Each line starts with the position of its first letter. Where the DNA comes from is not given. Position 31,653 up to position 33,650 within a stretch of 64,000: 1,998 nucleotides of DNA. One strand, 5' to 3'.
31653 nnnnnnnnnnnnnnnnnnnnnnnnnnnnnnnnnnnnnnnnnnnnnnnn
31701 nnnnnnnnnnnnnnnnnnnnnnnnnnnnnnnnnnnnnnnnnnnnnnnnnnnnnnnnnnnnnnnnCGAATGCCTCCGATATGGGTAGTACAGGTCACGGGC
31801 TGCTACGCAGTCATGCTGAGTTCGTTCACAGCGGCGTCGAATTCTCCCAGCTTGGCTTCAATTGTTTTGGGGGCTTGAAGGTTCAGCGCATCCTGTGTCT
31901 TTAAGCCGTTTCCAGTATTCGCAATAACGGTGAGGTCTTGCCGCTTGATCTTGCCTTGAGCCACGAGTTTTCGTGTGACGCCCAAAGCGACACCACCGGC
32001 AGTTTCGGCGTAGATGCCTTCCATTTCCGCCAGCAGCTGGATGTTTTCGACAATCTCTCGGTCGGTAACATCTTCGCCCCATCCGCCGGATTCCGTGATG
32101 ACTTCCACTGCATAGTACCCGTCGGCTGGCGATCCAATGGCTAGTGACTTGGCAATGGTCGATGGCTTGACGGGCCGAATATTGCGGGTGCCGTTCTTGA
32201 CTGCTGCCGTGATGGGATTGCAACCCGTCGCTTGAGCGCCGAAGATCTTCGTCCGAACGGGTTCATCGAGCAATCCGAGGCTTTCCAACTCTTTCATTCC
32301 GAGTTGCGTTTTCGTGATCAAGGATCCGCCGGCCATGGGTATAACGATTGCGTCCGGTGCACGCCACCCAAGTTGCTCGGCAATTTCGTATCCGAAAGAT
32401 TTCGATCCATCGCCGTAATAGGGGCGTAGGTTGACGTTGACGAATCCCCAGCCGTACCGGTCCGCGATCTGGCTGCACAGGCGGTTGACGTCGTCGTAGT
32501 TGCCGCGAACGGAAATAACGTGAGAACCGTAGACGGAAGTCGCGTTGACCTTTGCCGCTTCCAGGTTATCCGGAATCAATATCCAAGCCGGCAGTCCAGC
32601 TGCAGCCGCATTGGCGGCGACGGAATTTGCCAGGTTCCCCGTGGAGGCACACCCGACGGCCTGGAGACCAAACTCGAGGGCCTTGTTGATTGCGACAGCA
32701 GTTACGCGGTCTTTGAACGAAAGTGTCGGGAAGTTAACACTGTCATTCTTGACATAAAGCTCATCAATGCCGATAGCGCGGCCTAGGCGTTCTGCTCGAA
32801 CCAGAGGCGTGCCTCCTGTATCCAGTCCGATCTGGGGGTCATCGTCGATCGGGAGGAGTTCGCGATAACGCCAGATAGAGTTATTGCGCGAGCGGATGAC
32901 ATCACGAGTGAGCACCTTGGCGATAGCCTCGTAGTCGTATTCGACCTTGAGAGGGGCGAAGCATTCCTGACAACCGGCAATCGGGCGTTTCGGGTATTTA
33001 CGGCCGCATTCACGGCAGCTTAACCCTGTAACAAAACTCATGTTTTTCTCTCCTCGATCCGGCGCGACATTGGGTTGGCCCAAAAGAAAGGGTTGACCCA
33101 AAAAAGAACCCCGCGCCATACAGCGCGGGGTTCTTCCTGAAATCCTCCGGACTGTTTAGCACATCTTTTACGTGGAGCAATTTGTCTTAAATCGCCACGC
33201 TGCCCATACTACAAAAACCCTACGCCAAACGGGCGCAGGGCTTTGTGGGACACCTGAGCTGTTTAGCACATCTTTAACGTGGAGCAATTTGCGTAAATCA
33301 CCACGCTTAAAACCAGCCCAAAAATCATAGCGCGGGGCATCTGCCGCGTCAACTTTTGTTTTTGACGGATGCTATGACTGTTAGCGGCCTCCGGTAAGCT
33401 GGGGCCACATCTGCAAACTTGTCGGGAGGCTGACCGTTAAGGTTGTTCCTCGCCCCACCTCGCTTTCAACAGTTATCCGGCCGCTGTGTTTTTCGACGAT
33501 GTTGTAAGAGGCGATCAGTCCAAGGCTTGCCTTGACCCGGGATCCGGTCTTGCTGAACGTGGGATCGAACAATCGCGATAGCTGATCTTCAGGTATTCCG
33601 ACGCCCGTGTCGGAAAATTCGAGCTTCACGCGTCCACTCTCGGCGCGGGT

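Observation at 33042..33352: Promoter, tandem 52-nt repeat leader and intrinsic terminator upstream of the ThrC-like/MoaD-like operon: candidate attenuator or tandem riboswitch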

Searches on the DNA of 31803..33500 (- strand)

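Call 4: search_rna_families(source=window, start=32900, end=33500, threshold=evalue, max_evalue=10, show_alignments=3)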
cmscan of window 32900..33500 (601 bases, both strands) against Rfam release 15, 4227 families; matches with E-value up to 10: 22.
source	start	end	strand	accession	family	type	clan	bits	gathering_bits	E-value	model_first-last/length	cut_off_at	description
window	33100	33153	-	RF00506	Thr_leader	Cis-reg; leader;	-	29.8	55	0.0014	1-118/118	no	Threonine operon leader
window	33032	33136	+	RF00512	Leu_leader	Cis-reg; leader;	-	28.7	50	0.00074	1-148/148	no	Leucine operon leader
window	33242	33314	-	RF00521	SAM_alpha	Cis-reg; riboswitch;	-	28.3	36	0.00021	1-79/79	no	Alpha-proteobacteria SAM riboswitch aptamer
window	33135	33208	-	RF00521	SAM_alpha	Cis-reg; riboswitch;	-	27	36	0.00048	1-79/79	no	Alpha-proteobacteria SAM riboswitch aptamer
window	33102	33137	-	RF01791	F6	Gene; sRNA;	-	24.8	46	0.041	1-57/57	no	F6 TB sRNA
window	33104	33135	+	RF00506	Thr_leader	Cis-reg; leader;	-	24.5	55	0.025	82-114/118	no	Threonine operon leader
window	33103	33157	-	RF00512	Leu_leader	Cis-reg; leader;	-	24.4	50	0.0097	1-148/148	no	Leucine operon leader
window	33102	33137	+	RF01791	F6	Gene; sRNA;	-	22.9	46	0.12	1-57/57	no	F6 TB sRNA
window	33097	33216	-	RF01771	rnk_leader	Cis-reg; leader;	-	22.8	50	0.19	1-109/109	no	Enterobacteria rnk leader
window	33099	33135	-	RF02838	Ref55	Gene; sRNA;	-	20.3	43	3.2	15-54/54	no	Enterococcus sRNA 55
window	33101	33138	-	RF02397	sau-5971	Gene; sRNA;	-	19.1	90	0.76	53-94/96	no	Staphylococcus sRNA sau-5971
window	33091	33130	-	RF02401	ClpQY_promoter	Cis-reg;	-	17.6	42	0.22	1-41/57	no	ClpQY promoter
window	33101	33179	-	RF02278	Betaproteobacteria_toxic_sRNA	Gene; sRNA;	-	17.3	50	0.71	1-64/64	no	Betaproteobacteria toxic small RNA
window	33083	33156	-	RF01770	rimP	Cis-reg; leader;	-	17.2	47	4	1-102/102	no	Gammaprotebacteria rimP leader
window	33047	33138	+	RF02278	Betaproteobacteria_toxic_sRNA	Gene; sRNA;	-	17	50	0.84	1-64/64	no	Betaproteobacteria toxic small RNA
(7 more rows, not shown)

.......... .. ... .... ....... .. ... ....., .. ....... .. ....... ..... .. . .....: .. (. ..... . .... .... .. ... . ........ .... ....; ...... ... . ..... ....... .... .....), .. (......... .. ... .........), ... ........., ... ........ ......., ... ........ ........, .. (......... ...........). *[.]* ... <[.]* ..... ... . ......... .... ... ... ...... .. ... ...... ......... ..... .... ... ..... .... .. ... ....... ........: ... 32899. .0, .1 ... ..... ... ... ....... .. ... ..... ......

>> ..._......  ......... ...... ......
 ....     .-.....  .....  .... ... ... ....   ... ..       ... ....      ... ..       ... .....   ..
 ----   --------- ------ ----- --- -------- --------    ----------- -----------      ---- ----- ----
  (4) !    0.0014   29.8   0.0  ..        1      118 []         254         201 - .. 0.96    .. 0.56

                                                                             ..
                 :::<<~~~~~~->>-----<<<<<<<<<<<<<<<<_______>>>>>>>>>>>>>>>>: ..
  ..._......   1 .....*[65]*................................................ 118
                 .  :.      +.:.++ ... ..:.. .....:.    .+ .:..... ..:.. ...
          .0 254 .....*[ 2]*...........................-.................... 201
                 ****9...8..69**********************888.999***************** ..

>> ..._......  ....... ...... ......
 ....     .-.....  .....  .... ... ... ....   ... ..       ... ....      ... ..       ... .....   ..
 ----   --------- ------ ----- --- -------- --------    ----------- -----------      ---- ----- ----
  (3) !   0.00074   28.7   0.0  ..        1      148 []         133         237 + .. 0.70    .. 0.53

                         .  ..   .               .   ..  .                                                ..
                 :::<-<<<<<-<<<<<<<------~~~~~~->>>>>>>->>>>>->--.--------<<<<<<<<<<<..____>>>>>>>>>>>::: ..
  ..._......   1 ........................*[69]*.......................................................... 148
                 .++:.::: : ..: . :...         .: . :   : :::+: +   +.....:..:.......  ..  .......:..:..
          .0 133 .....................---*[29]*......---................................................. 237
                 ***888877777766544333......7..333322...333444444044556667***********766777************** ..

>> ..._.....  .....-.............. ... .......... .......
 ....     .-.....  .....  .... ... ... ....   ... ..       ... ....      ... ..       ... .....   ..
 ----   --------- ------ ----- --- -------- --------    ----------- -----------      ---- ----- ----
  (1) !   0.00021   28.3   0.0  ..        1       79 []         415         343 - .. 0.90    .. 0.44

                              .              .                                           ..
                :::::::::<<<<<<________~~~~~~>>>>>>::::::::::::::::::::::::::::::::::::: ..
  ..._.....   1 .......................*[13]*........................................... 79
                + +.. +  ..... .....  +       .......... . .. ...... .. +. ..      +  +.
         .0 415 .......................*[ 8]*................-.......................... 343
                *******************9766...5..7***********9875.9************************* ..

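Call 15: search_rna_families(sources=[L001, L002, L003, L004, L005, L006, L007, L008, L009, L010, L011, L012, L014, L015, L016, L019, L023, L025, L029, L033], threshold=gathering)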
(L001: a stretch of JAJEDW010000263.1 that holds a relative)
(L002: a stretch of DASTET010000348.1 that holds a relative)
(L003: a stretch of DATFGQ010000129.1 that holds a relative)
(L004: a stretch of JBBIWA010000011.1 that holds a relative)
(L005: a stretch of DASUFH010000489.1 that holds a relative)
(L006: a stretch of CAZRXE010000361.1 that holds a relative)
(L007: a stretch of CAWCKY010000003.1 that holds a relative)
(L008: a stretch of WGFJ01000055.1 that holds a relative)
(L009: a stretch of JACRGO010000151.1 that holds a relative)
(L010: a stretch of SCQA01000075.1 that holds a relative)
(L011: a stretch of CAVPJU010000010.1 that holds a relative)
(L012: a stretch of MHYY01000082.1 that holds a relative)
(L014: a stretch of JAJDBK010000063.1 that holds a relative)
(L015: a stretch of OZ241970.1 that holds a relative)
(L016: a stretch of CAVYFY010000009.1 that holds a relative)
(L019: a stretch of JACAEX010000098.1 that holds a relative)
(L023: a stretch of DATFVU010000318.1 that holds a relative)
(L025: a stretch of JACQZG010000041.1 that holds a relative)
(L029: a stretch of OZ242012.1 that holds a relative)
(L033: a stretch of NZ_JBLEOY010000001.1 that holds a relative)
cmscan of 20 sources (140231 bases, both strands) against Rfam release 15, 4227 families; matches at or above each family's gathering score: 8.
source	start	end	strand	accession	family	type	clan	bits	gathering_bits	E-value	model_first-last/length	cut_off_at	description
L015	2763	2866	+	RF00162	SAM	Cis-reg; riboswitch;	CL00012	98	44.4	4e-22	1-108/108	no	SAM riboswitch aptamer (S box leader)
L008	2815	2927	+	RF00162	SAM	Cis-reg; riboswitch;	CL00012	96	44.4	1.6e-21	1-108/108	no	SAM riboswitch aptamer (S box leader)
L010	2759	2877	+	RF00162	SAM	Cis-reg; riboswitch;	CL00012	91.6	44.4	3e-20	1-108/108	no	SAM riboswitch aptamer (S box leader)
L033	2802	2900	+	RF00162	SAM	Cis-reg; riboswitch;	CL00012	90.8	44.4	5e-20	1-108/108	no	SAM riboswitch aptamer (S box leader)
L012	2802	2922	+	RF00162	SAM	Cis-reg; riboswitch;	CL00012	87.6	44.4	4.4e-19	1-108/108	no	SAM riboswitch aptamer (S box leader)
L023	244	359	+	RF00162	SAM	Cis-reg; riboswitch;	CL00012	85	44.4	2.5e-18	1-108/108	no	SAM riboswitch aptamer (S box leader)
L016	2799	2906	+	RF00162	SAM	Cis-reg; riboswitch;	CL00012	81.9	44.4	1.9e-17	1-108/108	no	SAM riboswitch aptamer (S box leader)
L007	1737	1810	+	RF00521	SAM_alpha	Cis-reg; riboswitch;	-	37.5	36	0.00016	1-79/79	no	Alpha-proteobacteria SAM riboswitch aptamer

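Call 37: build_rna_model(alignment_id=A2, structure=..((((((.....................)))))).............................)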
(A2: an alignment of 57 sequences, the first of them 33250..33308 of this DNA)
Model R1 built from alignment A2 (57 sequences, 64 columns); structure: as given.
model positions 60; base pairs 6; branch points 0; effective number of sequences 4.45; information 0.931 bits per position. Calibrated on 0.2 Mb of random sequence (short: E-values are rough).
structure used (alignment columns):
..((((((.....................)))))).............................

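Call 38: search_with_rna_model(model_id=R1, source=window, max_evalue=1)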
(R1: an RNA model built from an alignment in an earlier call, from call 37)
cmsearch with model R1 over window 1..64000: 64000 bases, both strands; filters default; matches with E-value up to 1: 2.
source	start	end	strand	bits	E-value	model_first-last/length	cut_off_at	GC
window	33143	33202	-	74.5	8.5e-17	1-60/60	no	0.47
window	33250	33308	-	69.9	1.2e-15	1-60/60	no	0.44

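Call 39: search_with_rna_model(model_id=R1, sources=[L001, L002, L003, L004, L005, L006, L007, L008, L009, L010, L011, L012, L013, L014, L015, L016, L017, L018, L019, L020, L021, L022, L023, L024, L025, L026, L027, L028, L029, L030, L031, L032, L033, L034, L035, L036, L037, L038, L039, L040, L041, L042, L043, L044, L045, L046, L047, L048, L049, L050, L051, L052, L053, L054, L055, L056, L057, L058, L059, L060, L061, L062, L063, L064, L065, L066, L067, L068, L069, L070, L071, L072, L073, L074, L075, L076, L077, L078, L079, L080], max_evalue=0.1)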
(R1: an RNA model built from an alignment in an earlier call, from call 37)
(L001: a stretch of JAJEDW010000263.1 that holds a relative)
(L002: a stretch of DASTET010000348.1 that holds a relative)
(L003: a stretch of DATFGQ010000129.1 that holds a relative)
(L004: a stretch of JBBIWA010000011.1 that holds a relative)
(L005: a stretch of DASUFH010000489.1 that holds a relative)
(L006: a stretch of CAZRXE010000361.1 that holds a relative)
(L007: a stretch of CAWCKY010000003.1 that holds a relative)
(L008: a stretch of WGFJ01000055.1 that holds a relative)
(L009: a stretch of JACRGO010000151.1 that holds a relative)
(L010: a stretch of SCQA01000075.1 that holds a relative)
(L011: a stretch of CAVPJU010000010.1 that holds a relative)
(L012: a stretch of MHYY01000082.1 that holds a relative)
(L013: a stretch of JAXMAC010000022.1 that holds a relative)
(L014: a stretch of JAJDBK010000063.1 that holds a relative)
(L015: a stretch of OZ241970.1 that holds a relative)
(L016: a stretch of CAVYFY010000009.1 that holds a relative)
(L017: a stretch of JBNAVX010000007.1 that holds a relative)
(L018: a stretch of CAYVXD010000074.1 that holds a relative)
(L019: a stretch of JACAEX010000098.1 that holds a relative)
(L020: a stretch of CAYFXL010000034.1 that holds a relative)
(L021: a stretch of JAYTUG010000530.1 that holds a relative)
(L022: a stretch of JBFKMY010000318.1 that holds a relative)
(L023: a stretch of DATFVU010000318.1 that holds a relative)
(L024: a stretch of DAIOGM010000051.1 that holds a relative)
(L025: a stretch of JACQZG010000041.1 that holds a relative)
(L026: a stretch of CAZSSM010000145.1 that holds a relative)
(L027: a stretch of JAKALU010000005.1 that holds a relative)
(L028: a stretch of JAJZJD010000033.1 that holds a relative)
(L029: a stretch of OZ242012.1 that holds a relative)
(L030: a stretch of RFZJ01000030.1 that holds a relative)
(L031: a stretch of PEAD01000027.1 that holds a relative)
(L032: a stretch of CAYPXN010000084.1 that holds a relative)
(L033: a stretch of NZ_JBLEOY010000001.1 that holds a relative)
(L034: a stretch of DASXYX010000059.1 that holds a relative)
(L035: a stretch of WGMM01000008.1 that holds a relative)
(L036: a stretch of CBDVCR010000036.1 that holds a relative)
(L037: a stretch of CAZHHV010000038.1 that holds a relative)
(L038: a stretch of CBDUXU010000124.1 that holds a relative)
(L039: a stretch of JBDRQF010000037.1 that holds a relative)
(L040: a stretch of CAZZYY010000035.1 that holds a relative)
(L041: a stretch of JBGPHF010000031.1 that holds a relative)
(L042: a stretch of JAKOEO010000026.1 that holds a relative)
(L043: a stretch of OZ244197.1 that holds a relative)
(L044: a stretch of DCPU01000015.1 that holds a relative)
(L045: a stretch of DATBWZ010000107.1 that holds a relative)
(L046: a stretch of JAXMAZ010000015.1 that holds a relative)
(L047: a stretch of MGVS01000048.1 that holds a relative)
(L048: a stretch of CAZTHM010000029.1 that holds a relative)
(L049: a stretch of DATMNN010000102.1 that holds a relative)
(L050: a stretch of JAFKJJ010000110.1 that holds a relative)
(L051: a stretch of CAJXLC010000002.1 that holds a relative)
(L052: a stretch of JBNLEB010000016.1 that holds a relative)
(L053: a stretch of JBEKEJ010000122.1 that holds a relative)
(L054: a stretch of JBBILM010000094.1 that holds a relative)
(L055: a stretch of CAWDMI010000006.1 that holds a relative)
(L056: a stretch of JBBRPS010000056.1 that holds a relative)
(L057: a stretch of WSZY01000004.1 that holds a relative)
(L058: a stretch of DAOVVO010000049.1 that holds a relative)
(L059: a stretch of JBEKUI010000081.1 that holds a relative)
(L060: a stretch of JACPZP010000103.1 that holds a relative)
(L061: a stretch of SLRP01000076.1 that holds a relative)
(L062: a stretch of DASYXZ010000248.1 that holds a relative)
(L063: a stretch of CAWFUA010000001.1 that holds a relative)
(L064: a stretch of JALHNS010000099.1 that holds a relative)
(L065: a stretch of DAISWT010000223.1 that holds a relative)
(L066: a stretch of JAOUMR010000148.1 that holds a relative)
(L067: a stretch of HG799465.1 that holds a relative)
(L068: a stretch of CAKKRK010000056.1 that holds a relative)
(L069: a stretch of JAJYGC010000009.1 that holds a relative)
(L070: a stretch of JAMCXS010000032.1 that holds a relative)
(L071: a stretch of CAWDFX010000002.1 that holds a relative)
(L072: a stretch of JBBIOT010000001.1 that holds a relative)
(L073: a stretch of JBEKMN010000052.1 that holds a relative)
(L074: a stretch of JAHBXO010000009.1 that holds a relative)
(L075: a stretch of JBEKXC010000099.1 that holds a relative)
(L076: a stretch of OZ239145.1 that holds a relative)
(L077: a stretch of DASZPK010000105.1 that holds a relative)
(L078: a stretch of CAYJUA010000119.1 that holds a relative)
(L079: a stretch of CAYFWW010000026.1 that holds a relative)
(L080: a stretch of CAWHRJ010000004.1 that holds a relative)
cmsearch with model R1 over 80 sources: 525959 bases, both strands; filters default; matches with E-value up to 0.1: 14.
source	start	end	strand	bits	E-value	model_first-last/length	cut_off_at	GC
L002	2870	2928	+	78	9.7e-17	1-60/60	no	0.47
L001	2846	2905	+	77.9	1e-16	1-60/60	no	0.5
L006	2638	2697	+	77.1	1.6e-16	1-60/60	no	0.48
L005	2865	2923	+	76.7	2e-16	1-60/60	no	0.46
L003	6832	6890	+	75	5.5e-16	1-60/60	no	0.44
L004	1887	1946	+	74.9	5.6e-16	1-60/60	no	0.45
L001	2725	2783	+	74.2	8.6e-16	1-60/60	no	0.46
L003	2859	2917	+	73.1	1.6e-15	1-60/60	no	0.56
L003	2741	2800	+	72.9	1.7e-15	1-60/60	no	0.45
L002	2751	2810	+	70.8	5.9e-15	1-60/60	no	0.47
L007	1743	1802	+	65.8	1e-13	1-60/60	no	0.48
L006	2758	2816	+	65.1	1.5e-13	1-60/60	no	0.41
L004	2005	2062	+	63.9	3e-13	1-60/60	no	0.47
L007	1979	2036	+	63.4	4e-13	1-60/60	no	0.48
